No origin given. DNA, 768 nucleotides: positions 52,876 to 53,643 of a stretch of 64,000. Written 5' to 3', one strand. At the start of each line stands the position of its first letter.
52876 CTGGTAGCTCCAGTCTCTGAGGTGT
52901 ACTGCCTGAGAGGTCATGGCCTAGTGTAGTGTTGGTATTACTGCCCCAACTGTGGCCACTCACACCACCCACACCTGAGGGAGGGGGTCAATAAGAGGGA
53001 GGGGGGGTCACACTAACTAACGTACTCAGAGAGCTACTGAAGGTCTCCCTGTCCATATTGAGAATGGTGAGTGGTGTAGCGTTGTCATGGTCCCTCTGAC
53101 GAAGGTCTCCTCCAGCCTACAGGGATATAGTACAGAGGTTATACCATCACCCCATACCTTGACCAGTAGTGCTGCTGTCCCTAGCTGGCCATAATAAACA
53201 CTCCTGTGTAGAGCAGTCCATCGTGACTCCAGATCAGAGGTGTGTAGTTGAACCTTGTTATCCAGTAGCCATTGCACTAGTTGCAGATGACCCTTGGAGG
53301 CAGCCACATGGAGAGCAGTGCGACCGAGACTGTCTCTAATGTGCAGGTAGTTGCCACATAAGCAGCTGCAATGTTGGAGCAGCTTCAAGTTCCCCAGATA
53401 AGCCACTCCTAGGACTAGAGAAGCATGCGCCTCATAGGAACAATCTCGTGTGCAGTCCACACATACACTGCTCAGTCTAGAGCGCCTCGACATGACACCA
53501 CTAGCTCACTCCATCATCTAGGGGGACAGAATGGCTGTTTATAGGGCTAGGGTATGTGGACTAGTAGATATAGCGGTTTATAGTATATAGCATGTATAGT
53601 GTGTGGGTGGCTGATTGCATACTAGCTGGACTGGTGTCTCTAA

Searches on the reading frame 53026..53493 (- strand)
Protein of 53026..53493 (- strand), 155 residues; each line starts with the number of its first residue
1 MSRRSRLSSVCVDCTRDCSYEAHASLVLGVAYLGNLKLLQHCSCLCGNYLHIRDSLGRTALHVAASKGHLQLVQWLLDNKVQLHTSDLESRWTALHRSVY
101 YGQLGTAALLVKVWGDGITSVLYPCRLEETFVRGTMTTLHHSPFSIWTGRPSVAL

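Call 67: search_protein_families(library=pfam, proteins=[window:53026-53493:-], max_evalue=0.001)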
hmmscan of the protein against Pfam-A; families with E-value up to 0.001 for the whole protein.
window:53026-53493:- (155 aa): 5 families
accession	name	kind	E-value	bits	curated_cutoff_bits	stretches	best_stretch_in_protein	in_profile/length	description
PF13637.12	Ank_4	-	5.9e-17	61.8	22.7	2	61-110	1-49/50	Ankyrin repeats (many copies)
PF12796.13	Ank_2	-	9.1e-13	49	27.3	1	31-112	5-81/90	Ankyrin repeats (3 copies)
PF00023.36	Ank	-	5.6e-10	39.4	21.1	1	57-79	2-24/33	Ankyrin repeat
PF13857.12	Ank_5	-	1.5e-09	38.4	27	1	52-96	11-54/56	Ankyrin repeats (many copies)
PF13606.12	Ank_3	-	1.1e-08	34.9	22.3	1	57-84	2-29/30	Ankyrin repeat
